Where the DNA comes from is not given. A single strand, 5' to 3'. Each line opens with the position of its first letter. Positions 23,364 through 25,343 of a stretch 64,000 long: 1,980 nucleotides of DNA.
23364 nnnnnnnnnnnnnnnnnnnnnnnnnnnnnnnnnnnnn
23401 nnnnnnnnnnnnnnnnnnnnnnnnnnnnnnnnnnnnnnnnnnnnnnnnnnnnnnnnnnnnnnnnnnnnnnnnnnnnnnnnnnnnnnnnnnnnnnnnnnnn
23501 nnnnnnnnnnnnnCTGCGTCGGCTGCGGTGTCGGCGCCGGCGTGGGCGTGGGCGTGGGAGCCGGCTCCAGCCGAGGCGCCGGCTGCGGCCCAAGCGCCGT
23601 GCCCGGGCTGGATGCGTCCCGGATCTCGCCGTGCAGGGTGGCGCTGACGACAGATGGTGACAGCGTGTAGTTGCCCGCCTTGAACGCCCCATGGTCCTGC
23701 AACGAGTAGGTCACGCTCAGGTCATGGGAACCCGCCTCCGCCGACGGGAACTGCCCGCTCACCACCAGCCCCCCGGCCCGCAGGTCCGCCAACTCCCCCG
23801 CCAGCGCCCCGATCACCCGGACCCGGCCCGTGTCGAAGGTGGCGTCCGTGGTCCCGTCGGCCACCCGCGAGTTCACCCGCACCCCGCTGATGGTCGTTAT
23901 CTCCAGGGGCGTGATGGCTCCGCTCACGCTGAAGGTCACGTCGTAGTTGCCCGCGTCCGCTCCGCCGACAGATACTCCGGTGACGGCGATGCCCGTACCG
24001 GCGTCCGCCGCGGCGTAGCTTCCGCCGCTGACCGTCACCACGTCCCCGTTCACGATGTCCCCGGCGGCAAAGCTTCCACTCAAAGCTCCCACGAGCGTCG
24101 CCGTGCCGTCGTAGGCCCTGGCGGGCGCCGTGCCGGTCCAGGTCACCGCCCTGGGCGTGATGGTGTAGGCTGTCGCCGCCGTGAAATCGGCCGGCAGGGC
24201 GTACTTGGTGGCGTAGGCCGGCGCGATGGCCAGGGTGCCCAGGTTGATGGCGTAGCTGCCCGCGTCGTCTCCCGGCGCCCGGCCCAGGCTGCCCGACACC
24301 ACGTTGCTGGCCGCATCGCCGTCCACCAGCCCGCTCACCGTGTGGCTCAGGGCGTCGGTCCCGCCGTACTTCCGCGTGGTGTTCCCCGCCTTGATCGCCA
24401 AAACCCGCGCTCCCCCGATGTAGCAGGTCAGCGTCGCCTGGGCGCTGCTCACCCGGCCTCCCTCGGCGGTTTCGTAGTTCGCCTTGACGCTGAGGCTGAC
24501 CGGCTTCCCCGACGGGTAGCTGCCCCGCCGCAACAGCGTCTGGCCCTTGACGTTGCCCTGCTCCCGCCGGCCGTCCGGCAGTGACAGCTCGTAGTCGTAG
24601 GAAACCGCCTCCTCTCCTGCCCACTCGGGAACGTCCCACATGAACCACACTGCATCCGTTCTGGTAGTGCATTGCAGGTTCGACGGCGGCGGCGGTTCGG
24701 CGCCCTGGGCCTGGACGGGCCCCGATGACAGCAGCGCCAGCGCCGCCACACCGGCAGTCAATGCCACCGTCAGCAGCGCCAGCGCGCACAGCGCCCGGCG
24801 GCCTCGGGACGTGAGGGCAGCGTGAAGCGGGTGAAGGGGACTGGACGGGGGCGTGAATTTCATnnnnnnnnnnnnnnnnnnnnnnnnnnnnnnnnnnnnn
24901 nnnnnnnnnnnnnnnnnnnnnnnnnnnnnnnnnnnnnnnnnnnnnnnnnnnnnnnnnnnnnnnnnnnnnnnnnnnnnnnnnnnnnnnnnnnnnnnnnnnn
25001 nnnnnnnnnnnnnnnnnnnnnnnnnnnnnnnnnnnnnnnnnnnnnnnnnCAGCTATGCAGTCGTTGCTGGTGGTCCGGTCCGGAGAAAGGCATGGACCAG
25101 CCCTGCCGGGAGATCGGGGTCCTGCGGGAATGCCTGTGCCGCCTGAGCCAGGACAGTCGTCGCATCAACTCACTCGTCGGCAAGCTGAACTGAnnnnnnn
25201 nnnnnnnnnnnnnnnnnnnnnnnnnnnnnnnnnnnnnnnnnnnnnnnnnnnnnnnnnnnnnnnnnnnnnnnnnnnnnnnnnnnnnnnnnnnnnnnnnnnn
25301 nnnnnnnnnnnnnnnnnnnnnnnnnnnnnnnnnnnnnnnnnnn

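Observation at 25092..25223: Kinase stubs: short ORFs homologous to the first ~27 codons of the fused kinase, each followed by the kinase-type hairpin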

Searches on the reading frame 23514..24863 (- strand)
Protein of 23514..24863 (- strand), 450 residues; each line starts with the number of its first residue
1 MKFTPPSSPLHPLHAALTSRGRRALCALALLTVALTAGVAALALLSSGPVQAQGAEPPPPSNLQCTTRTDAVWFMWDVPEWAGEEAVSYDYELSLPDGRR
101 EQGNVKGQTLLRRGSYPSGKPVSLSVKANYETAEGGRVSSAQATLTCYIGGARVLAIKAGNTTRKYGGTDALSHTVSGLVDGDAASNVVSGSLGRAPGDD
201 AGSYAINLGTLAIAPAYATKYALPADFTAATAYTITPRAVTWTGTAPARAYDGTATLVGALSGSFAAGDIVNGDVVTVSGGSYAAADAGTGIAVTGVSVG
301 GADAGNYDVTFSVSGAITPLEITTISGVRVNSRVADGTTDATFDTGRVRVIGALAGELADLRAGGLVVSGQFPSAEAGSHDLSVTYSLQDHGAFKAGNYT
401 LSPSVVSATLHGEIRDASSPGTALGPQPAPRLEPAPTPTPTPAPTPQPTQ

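Call 56: find_homologous_proteins(query=window:23514-24863:-, max_evalue=1e-20)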
Query window:23514-24863:- (450 aa): 17 proteins with E <= 1e-20 among 8000 candidates.
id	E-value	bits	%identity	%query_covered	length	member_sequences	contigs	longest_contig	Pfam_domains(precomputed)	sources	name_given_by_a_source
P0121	4.6e-170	584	70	93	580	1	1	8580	PF18657.7,PF18676.7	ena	-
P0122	1.2e-111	392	68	62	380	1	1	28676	PF18657.7,PF18676.7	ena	-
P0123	6.4e-96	340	71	57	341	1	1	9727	PF18657.7,PF18676.7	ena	-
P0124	6.4e-87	311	46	51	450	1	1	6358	PF18676.7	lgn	-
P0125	1.9e-84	302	62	52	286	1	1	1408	PF18657.7,PF18676.7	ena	-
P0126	3.6e-75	272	59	53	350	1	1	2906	PF18676.7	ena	-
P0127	2.1e-41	161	32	58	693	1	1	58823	PF18657.7,PF23062.2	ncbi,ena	-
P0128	9.3e-34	135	41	60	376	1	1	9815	PF18657.7,PF18676.7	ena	-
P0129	1.3e-28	118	52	22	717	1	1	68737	PF12733.14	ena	-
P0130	1.9e-27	115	38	39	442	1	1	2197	PF18657.7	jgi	-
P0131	2.3e-25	108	39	35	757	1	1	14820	PF18657.7,PF18676.7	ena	-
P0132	9.5e-24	102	31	61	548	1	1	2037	PF18657.7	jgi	jgi:hypothetical protein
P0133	2.3e-23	101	32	38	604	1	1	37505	PF18657.7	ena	-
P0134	3.2e-23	101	32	57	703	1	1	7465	PF18657.7,PF18676.7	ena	-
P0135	2.5e-22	98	38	37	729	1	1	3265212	PF18657.7,PF18676.7,PF08904.17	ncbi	ncbi:hypothetical protein ACVWZN_001842 [Lysobacter sp. HA35]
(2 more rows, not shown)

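Call 57: find_encoding_contigs(protein=P0121, flank=10000, max_places=3)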
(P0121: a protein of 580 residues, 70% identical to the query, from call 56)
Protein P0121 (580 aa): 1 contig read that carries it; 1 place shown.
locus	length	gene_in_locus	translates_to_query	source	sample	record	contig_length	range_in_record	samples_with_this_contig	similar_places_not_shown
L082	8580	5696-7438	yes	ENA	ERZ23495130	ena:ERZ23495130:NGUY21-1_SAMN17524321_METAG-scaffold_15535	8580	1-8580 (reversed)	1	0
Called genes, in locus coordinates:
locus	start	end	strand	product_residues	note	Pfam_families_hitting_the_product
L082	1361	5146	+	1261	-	PF17164:DUF5122, PF12733:Cadherin-like, PF19755:DUF6242 (faint), PF12733:Cadherin-like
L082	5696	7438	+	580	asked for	PF18676:MBG_2, PF18657:YDG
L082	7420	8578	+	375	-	PF07581:Glug (faint)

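Call 58: find_encoding_contigs(protein=P0122, flank=10000, max_places=3)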
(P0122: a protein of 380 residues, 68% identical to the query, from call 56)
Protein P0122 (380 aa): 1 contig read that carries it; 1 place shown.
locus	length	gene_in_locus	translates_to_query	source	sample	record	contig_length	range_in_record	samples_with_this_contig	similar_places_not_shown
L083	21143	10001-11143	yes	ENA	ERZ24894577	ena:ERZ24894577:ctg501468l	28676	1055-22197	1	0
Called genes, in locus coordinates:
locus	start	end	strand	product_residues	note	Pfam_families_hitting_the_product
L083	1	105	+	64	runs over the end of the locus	-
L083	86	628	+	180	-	-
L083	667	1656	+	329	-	PF01972:SDH_protease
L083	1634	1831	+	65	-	-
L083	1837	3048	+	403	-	PF13091:PLDc_2, PF00176:SNF2-rel_dom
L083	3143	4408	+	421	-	PF00271:Helicase_C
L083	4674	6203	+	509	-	PF07693:KAP_NTPase, PF13401:AAA_22 (faint)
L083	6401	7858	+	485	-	PF07282:Cas12f1-like_TNB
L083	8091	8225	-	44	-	-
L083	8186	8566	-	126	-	PF03724:META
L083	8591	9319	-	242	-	PF00072:Response_reg, PF00486:Trans_reg_C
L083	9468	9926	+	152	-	-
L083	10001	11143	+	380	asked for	PF18676:MBG_2, PF18657:YDG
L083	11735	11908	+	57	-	-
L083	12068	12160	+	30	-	-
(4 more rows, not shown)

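Call 59: find_encoding_contigs(protein=P0123, flank=10000, max_places=3)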
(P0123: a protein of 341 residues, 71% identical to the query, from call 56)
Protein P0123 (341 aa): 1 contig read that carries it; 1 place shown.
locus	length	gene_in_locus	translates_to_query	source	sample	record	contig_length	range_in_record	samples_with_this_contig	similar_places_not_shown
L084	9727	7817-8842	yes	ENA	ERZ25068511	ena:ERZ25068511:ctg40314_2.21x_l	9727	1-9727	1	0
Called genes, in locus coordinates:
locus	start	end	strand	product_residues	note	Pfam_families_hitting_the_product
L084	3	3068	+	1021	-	?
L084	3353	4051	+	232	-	-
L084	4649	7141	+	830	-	PF03176:MMPL, PF02460:Patched, PF03176:MMPL, PF12349:Sterol-sensing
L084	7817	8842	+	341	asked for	PF18676:MBG_2, PF18657:YDG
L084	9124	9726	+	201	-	?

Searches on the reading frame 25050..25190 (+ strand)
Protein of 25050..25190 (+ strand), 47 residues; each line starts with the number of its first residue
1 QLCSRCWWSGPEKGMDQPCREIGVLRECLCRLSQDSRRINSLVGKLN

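Call 29: find_homologous_proteins(query=window:25050-25190:+, max_evalue=10)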
Query seq(47 aa): no candidate shares three 5-residue words with the query. No homologue found.
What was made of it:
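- The word-indexed search found nothing (call 29).
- Tried and rejected: A 47-aa query, extended upstream in frame, found no homologue (call 29).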

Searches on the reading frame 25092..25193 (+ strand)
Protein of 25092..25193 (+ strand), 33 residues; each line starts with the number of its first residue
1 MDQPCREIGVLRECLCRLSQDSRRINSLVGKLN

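Call 16: find_encoding_contigs(protein=window:25092-25193:+, flank=3000, max_places=6)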
Protein window:25092-25193:+ (33 aa): no gene with exactly this product is on record in the collection.

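Call 88: search_protein_representatives(alignment_id=A2)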
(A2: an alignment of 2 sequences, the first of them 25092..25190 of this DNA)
Query: 2 sequences, 33 profile positions. Proteins with E-value up to 0.001 (for the whole library): 4; up to 1e-10: 0; up to 1e-30: 0. The best 4 are listed.
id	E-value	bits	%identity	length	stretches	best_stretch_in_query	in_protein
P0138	4.8e-05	39.0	-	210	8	3-12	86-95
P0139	5.1e-05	38.9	-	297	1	2-26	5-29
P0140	7.9e-05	38.3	-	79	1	2-26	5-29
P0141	1.3e-04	37.6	-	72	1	1-26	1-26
